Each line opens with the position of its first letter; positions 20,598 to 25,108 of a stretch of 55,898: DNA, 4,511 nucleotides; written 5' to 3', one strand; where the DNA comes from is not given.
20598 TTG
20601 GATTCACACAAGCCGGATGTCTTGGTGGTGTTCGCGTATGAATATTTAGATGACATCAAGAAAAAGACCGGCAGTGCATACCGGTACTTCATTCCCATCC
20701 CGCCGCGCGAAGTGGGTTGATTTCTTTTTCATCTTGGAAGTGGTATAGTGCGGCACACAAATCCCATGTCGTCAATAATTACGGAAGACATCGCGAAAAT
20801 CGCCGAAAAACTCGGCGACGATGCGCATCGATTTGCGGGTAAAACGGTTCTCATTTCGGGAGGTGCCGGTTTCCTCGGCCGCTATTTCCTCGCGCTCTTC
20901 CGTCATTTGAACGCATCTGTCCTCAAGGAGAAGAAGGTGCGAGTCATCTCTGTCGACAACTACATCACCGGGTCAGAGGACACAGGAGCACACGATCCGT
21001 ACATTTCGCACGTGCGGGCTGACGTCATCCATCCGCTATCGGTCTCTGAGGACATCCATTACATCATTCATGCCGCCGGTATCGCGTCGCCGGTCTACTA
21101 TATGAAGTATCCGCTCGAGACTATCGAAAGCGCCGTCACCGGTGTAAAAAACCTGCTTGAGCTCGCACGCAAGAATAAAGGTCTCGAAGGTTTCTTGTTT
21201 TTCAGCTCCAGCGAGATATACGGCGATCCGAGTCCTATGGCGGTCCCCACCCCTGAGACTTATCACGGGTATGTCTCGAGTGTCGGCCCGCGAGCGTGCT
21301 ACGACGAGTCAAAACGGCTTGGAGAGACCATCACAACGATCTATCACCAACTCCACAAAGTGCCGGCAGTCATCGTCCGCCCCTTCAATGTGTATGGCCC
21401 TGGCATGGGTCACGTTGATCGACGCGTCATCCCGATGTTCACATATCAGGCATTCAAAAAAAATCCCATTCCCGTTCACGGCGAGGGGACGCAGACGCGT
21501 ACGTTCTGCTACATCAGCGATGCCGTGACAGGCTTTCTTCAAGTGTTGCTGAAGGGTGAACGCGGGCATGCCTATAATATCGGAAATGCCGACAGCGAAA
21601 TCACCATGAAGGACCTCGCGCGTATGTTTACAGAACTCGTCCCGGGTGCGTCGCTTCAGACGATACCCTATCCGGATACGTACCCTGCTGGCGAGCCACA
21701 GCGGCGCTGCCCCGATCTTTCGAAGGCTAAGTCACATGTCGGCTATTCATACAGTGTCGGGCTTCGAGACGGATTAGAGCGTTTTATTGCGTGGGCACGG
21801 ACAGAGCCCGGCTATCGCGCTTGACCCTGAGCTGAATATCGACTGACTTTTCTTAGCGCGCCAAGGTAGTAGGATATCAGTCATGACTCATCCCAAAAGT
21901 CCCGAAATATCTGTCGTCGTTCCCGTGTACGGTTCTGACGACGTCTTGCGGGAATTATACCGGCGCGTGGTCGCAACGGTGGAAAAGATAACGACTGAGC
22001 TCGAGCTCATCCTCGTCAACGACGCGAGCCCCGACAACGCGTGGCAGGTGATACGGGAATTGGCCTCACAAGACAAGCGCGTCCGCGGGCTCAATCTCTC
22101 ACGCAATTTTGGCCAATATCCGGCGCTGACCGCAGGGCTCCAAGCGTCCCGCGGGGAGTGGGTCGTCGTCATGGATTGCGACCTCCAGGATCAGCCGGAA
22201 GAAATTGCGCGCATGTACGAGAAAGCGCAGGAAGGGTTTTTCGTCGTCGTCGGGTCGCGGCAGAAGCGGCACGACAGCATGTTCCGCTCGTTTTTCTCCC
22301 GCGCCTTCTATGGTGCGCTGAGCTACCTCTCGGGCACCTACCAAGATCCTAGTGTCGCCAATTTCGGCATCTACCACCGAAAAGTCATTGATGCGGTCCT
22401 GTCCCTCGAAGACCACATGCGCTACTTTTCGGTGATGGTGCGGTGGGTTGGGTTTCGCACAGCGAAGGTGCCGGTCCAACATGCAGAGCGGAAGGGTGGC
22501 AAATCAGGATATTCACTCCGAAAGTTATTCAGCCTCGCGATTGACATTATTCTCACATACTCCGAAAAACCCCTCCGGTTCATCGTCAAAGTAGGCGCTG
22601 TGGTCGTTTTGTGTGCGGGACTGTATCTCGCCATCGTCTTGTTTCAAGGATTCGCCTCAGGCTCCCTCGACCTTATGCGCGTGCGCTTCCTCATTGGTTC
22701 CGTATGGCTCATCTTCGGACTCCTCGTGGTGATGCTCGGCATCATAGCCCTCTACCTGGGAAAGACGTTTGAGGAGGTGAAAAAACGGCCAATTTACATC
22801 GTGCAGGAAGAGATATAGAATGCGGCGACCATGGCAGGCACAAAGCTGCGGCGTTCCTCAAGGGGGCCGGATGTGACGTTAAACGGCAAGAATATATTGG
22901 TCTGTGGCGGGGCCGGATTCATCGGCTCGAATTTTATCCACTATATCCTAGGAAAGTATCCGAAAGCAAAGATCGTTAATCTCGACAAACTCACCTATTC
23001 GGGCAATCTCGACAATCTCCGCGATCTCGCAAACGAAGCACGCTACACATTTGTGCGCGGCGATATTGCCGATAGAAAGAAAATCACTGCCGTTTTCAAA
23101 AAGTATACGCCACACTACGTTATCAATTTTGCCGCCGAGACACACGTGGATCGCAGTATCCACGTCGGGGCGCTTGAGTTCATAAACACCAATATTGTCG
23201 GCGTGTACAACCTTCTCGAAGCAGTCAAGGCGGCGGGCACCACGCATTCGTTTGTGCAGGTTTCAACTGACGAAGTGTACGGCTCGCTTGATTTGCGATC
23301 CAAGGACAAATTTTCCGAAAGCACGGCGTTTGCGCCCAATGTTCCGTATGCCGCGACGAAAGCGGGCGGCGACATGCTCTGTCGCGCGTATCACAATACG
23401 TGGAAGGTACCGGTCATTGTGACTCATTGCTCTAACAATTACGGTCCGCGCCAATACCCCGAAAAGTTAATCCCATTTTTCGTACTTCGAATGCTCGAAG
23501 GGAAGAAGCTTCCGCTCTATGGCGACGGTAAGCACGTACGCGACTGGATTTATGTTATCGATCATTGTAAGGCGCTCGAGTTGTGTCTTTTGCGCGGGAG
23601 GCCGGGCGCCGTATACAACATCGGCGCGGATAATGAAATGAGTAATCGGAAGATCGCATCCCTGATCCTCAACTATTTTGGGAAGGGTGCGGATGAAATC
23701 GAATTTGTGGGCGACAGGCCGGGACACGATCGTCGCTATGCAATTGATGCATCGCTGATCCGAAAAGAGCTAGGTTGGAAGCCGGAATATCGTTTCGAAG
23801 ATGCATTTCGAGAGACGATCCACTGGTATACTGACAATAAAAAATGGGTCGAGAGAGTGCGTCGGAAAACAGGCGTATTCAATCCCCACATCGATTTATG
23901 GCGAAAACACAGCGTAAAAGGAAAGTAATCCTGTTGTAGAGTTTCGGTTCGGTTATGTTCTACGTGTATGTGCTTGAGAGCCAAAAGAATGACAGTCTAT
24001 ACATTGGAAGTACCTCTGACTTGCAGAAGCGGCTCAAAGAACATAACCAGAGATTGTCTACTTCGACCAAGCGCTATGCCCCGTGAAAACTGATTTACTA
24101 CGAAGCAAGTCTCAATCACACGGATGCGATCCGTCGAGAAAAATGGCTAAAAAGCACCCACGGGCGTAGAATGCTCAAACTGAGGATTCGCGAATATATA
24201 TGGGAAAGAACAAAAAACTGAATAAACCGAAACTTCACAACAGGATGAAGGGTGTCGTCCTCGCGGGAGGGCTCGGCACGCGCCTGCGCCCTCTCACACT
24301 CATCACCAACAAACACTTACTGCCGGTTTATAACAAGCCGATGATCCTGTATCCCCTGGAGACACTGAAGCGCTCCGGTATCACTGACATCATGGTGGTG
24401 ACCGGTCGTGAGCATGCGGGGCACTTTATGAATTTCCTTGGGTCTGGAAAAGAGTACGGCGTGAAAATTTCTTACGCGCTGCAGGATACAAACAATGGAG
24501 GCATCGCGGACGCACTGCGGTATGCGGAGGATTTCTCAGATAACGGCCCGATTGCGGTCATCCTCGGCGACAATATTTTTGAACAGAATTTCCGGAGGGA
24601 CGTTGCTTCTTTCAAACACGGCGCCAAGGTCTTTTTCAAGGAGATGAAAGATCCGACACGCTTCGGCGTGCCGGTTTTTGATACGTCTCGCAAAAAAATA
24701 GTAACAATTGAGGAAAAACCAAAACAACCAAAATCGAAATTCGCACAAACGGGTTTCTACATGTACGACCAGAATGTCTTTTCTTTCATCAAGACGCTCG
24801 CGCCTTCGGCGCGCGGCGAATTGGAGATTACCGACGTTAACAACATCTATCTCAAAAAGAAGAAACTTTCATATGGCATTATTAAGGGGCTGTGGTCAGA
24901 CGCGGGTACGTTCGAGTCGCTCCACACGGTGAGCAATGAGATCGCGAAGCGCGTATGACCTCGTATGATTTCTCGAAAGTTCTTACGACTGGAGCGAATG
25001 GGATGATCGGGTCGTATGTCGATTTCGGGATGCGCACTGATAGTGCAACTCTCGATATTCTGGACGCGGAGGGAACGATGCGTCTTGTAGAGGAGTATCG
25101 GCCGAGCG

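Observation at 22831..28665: Translationally coupled operon predicting a branched 2,6-dideoxy-3-C-methyl hexose (mycarose/virenose-type chemistry) in a surface-glycan locus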

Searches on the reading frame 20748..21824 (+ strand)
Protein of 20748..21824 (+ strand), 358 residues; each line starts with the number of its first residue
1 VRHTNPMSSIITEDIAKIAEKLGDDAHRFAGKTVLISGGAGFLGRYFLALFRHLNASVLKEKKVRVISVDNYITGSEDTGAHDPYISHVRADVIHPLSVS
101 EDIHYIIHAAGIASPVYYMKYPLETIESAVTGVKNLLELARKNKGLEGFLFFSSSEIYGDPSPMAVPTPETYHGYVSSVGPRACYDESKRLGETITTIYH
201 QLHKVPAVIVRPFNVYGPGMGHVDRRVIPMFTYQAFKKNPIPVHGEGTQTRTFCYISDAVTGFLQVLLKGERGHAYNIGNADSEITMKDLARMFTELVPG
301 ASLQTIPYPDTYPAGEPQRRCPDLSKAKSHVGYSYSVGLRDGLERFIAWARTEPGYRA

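Call 8: search_protein_families(library=pfam, proteins=[window:20748-21824:+], max_evalue=0.001)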
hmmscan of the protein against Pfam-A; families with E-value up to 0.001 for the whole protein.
window:20748-21824:+ (358 aa): 5 families
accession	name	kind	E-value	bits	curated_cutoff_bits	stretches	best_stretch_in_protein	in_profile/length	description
PF01370.27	Epimerase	-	4e-46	157.8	20.9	1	34-279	1-240/240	NAD dependent epimerase/dehydratase family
PF16363.11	GDP_Man_Dehyd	-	2e-31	110.1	27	1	35-345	1-331/332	GDP-mannose 4,6 dehydratase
PF07993.18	NAD_binding_4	-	2.1e-10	40.6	20.1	1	99-242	85-236/258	Male sterility protein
PF01073.25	3Beta_HSD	-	1.5e-09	37.8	22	1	35-226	1-192/280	3-beta hydroxysteroid dehydrogenase/isomerase family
PF02719.21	Polysacc_synt_2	-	1.2e-08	35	20.2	0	179-298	132-247/293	Polysaccharide biosynthesis protein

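Call 19: search_protein_families(library=ncbifam, proteins=[window:20748-21824:+], max_evalue=0.00001)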
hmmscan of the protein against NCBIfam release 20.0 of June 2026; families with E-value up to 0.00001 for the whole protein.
window:20748-21824:+ (358 aa): 15 families
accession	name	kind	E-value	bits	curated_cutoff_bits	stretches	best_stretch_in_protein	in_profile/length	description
TIGR01181.1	dTDP_gluc_dehyt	equivalog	3e-30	105.4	365.1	1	34-351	2-312/321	dTDP-glucose 4,6-dehydratase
TIGR04180.1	EDH_00030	hypoth_equivalog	1.3e-23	83.5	475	1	35-298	2-256/297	NAD-dependent 4,6-dehydratase LegB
NF008872.0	PRK11908.1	equivalog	4.1e-19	68.8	294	1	32-298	2-271/349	bifunctional UDP-4-keto-pentose/UDP-xylose synthase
TIGR01179.1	galE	equivalog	1.9e-16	59.8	262.3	1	34-352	2-327/332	UDP-glucose 4-epimerase GalE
NF007490.0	PRK10084.1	subfamily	2.3e-16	59.7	649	1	34-350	3-334/361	dTDP-glucose 4,6-dehydratase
TIGR02197.1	heptose_epim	equivalog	5.6e-16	58.6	274.6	1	34-350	1-313/316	ADP-glyceromanno-heptose 6-epimerase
NF007582.0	PRK10217.1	equivalog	1.7e-15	56.9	698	1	32-300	2-276/355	dTDP-glucose 4,6-dehydratase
NF011728.1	PRK15181.1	equivalog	3.2e-15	56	760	1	30-349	14-336/348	Vi polysaccharide biosynthesis UDP-N-acetylglucosaminuronic acid C-4 epimerase TviC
NF005998.1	PRK08125.1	equivalog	8.1e-13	47.6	777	1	32-298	316-585/649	bifunctional UDP-4-amino-4-deoxy-L-arabinose formyltransferase/UDP-glucuronic acid oxidase ArnA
NF047922.1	GDPFucSynFcl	equivalog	1.1e-11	44.8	500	1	111-349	63-300/308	GDP-L-fucose synthase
TIGR02622.1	CDP_4_6_dhtase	equivalog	3.2e-10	39.7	278.45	1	29-351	2-331/352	CDP-glucose 4,6-dehydratase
NF043036.1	ErythonDh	equivalog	2.6e-08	33.4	325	1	34-199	3-163/321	D-erythronate dehydrogenase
NF007956.0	PRK10675.1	subfamily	7.1e-08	31.9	394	1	33-215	2-180/338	UDP-glucose 4-epimerase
NF042422.1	oxyalk_red_OleD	equivalog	2.2e-06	27.3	580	0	34-315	3-268/329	2-alkyl-3-oxoalkanoate reductase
TIGR03589.1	PseB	equivalog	3.5e-06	26.2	407.75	1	29-141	2-113/324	UDP-N-acetylglucosamine 4,6-dehydratase (inverting)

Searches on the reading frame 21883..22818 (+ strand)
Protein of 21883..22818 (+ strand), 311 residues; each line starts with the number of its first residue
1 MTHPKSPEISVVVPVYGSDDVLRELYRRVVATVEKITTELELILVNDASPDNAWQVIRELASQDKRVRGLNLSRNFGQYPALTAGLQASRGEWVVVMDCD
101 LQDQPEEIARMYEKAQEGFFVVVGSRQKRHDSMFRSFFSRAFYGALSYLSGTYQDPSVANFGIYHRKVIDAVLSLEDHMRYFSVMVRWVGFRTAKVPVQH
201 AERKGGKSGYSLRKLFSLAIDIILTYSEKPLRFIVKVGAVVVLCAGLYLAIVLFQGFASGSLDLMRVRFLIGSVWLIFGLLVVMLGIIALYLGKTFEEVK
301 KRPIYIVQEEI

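Call 8: search_protein_families(library=pfam, proteins=[window:21883-22818:+], max_evalue=0.001)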
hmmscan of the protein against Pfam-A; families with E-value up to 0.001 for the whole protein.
window:21883-22818:+ (311 aa): 3 families
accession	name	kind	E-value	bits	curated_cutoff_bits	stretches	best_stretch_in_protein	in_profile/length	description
PF00535.33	Glycos_transf_2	-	5.3e-29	101.7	23.3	1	10-140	1-129/168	Glycosyl transferase family 2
PF13641.12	Glyco_tranf_2_3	-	8.2e-06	26.4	27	1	7-143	1-140/230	Glycosyltransferase like family 2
PF12804.13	NTP_transf_3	-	0.00011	22.9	27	1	25-153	26-148/160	MobA-like NTP transferase domain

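Call 30: search_solved_structures(query=window:21883-22818:+, max_evalue=0.00001, show_alignments=1)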
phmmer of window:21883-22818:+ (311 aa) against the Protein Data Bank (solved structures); distinct sequences matched with E-value up to 0.00001: 11.
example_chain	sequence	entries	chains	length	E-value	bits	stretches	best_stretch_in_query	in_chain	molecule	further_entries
5ekp_C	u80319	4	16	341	3.2e-49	171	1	7-308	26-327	Uncharacterized glycosyltransferase sll0501 | Glycosyltransferase sll0501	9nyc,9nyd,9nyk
9nye_A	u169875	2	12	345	3.3e-49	170.9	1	7-308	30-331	Glycosyltransferase sll0501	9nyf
5eke_A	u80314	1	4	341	4.3e-49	170.6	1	7-308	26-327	Uncharacterized glycosyltransferase sll0501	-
9hwj_A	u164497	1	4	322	1.5e-48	168.8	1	3-310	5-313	Undecaprenyl-phosphate 4-deoxy-4-formamido-L-arabinose transferase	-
9bhc_C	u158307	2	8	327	2.3e-47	164.9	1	8-310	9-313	Undecaprenyl-phosphate 4-deoxy-4-formamido-L-arabinose transferase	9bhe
8vxh_A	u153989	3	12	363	3.3e-47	164.4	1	8-310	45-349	Undecaprenyl-phosphate 4-deoxy-4-formamido-L-arabinose transferase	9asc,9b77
5mlz_A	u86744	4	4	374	1.7e-15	60.3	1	5-142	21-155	Dolichol monophosphate mannose synthase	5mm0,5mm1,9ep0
3bcv_A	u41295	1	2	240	2.3e-09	40.1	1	7-117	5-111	Putative glycosyltransferase protein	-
2z87_A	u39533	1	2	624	4.1e-09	39.3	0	9-125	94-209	Chondroitin synthase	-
2z86_A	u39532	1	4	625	4.1e-09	39.3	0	9-125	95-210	Chondroitin synthase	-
5hea_A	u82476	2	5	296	1.3e-06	31.1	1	9-102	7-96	Putative glycosyltransferase (GalT1)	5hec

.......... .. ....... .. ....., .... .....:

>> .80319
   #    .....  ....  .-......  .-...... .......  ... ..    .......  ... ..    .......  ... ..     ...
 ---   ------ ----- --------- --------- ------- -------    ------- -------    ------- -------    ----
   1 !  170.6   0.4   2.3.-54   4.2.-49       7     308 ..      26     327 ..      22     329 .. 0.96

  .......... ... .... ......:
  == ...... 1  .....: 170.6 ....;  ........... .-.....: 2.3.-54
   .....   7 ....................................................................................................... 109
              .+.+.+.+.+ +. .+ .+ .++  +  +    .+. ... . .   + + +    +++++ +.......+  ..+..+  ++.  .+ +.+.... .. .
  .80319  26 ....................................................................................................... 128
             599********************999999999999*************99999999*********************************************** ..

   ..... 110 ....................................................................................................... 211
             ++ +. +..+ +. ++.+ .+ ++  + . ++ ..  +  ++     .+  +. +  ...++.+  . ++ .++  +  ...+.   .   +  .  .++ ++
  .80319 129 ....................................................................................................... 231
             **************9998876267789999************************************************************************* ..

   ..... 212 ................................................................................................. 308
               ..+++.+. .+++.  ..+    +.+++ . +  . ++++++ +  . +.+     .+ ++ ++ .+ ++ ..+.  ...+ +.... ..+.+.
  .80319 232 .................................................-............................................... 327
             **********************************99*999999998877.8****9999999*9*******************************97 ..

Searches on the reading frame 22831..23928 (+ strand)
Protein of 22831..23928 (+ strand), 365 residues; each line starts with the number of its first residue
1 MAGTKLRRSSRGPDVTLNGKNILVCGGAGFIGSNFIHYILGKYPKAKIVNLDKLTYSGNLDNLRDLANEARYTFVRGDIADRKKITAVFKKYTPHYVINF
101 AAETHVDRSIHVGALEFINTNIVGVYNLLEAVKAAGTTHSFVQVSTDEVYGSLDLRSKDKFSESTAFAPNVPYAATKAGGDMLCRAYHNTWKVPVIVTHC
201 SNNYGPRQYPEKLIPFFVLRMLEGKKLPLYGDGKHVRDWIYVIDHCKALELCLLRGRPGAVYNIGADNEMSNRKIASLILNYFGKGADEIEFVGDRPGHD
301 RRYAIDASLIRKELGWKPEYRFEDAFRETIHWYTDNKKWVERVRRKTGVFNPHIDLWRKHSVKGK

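Call 5: search_protein_families(library=pfam, proteins=[window:22831-23928:+], max_evalue=0.01)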
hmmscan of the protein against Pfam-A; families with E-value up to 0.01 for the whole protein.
window:22831-23928:+ (365 aa): 8 families
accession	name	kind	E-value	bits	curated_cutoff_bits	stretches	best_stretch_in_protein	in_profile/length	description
PF16363.11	GDP_Man_Dehyd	-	1.5e-80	271.6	27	1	23-329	1-332/332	GDP-mannose 4,6 dehydratase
PF01370.27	Epimerase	-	3.9e-59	200.4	20.9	1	22-265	1-240/240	NAD dependent epimerase/dehydratase family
PF02719.21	Polysacc_synt_2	-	8.1e-18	65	20.2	1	22-298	1-266/293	Polysaccharide biosynthesis protein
PF04321.23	RmlD_sub_bind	-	3e-13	50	27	1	21-191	2-143/287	RmlD substrate binding domain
PF01073.25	3Beta_HSD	-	3.4e-10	39.9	22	1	23-242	1-218/280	3-beta hydroxysteroid dehydrogenase/isomerase family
PF07993.18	NAD_binding_4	-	1.1e-08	35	20.1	1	26-202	3-206/258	Male sterility protein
PF13460.12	NAD_binding_10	-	0.0025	18.1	27.2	1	59-153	28-105/184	NAD(P)H-binding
PF00106.31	adh_short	-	0.0065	16.4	26.6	0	20-95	1-74/195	short chain dehydrogenase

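Call 19: search_protein_families(library=ncbifam, proteins=[window:22831-23928:+], max_evalue=0.00001)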
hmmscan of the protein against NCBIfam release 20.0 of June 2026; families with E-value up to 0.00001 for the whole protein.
window:22831-23928:+ (365 aa): 20 families
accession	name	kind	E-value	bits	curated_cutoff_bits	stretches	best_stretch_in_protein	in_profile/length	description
TIGR01181.1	dTDP_gluc_dehyt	equivalog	2.4e-136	454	365.1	1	21-342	1-320/321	dTDP-glucose 4,6-dehydratase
NF007490.0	PRK10084.1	subfamily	7.1e-105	350.9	649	1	21-346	2-347/361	dTDP-glucose 4,6-dehydratase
NF007582.0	PRK10217.1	equivalog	9.3e-99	330.9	698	1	20-344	2-342/355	dTDP-glucose 4,6-dehydratase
TIGR04180.1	EDH_00030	hypoth_equivalog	2e-37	128.9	475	1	22-320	1-296/297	NAD-dependent 4,6-dehydratase LegB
TIGR01179.1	galE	equivalog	8.1e-35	120.2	262.3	1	21-337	1-329/332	UDP-glucose 4-epimerase GalE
TIGR02622.1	CDP_4_6_dhtase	equivalog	1.4e-26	93.5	278.45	1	18-338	3-335/352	CDP-glucose 4,6-dehydratase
NF007956.0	PRK10675.1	subfamily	8.5e-23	81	394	1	21-336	2-332/338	UDP-glucose 4-epimerase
NF011728.1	PRK15181.1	equivalog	1.9e-20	73.2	760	1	16-337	12-341/348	Vi polysaccharide biosynthesis UDP-N-acetylglucosaminuronic acid C-4 epimerase TviC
TIGR01472.1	gmd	equivalog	6.6e-19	68.3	415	1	68-285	52-270/342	GDP-mannose 4,6-dehydratase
TIGR02197.1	heptose_epim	equivalog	9.7e-18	64.4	274.6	1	22-333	1-313/316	ADP-glyceromanno-heptose 6-epimerase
TIGR03589.1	PseB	equivalog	5.9e-14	51.7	407.75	1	17-169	2-148/324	UDP-N-acetylglucosamine 4,6-dehydratase (inverting)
NF047922.1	GDPFucSynFcl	equivalog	1.8e-13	50.6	500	1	78-338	38-306/308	GDP-L-fucose synthase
TIGR01214.1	rmlD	equivalog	3.8e-12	45.9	224.05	1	22-193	2-142/285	dTDP-4-dehydrorhamnose reductase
NF043036.1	ErythonDh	equivalog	5.6e-12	45.5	325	1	21-188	2-164/321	D-erythronate dehydrogenase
NF008872.0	PRK11908.1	equivalog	2e-10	40.2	294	1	20-283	2-271/349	bifunctional UDP-4-keto-pentose/UDP-xylose synthase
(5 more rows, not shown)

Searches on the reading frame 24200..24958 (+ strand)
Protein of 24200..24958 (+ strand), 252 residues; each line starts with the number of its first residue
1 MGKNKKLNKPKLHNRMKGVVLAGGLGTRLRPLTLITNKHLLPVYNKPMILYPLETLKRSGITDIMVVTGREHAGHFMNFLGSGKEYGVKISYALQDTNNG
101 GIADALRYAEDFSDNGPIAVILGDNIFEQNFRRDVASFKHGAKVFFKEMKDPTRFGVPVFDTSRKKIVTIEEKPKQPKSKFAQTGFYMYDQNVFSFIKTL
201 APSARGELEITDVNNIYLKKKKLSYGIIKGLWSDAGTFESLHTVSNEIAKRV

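Call 5: search_protein_families(library=pfam, proteins=[window:24200-24958:+], max_evalue=0.01)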
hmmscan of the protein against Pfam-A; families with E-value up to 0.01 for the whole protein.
window:24200-24958:+ (252 aa): 2 families
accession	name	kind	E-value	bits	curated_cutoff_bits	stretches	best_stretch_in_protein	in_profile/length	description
PF00483.29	NTP_transferase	-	3.6e-57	194.2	21.2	1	17-250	1-244/245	Nucleotidyl transferase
PF12804.13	NTP_transf_3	-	1e-10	42.5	27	1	18-144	1-118/160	MobA-like NTP transferase domain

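Call 19: search_protein_families(library=ncbifam, proteins=[window:24200-24958:+], max_evalue=0.00001)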
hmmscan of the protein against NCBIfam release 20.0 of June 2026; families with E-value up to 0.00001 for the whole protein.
window:24200-24958:+ (252 aa): 25 families
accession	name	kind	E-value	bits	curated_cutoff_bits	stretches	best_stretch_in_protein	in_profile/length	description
TIGR01207.1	rmlA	equivalog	7.6e-71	238.5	360.65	1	17-248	1-236/286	glucose-1-phosphate thymidylyltransferase RfbA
NF012024.0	PRK15480.1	equivalog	9.7e-61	205.4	588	1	16-249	4-241/292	glucose-1-phosphate thymidylyltransferase RfbA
TIGR01208.1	rmlA_long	equivalog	8.4e-60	202.5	320.25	1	17-249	1-235/353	glucose-1-phosphate thymidylyltransferase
TIGR03992.1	Arch_glmU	subfamily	1.8e-47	162.1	292.1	1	16-237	1-216/393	bifunctional sugar-1-phosphate nucleotidylyltransferase/acetyltransferase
NF041313.1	UDPGP_AglF_Halo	equivalog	1.1e-33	116.6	400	1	16-221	1-206/234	UTP--glucose-1-phosphate uridylyltransferase AglF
NF041173.1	Sug_nt_acttase_Thmprot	equivalog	3.4e-33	115.2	600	1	16-237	1-216/405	bifunctional sugar-1-phosphate nucleotidylyltransferase/acetyltransferase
TIGR01099.1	galU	equivalog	2e-23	83.3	326.8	1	16-237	2-254/261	UTP--glucose-1-phosphate uridylyltransferase GalU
NF045761.1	NAMPUrTaseMurU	equivalog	1e-21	77.8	250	1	16-245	1-224/226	N-acetylmuramate alpha-1-phosphate uridylyltransferase MurU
NF052502.1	man1P_GTase_Rv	exception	1.3e-21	76.9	440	1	17-247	2-229/352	mannose-1-phosphate guanylyltransferase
NF003670.0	PRK05293.1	equivalog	8.3e-16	57.9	470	1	14-248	3-258/382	glucose-1-phosphate adenylyltransferase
NF049965.1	GlMnHpPGnyltfHddC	equivalog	1.1e-14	54.6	300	1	16-196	1-174/221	D-glycero-D-manno-heptose 1-phosphate guanosyltransferase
NF041135.1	IPPtranDIPPsyn_Thcocales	equivalog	1.4e-13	50.7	580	1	16-246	1-215/419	bifunctional L-myo-inositol-1-phosphate cytidylyltransferase/CDP-L-myo-inositol myo-inositolphosphotransferase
NF009928.0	PRK13389.1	equivalog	8.8e-13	48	548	1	17-69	10-62/302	UTP--glucose-1-phosphate uridylyltransferase GalU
TIGR02623.1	G1P_cyt_trans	equivalog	6.9e-12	45.3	300.25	1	16-70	1-55/255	glucose-1-phosphate cytidylyltransferase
TIGR01173.1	glmU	equivalog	1.6e-11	43.7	366.85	1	18-221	3-206/452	bifunctional UDP-N-acetylglucosamine diphosphorylase/glucosamine-1-phosphate N-acetyltransferase GlmU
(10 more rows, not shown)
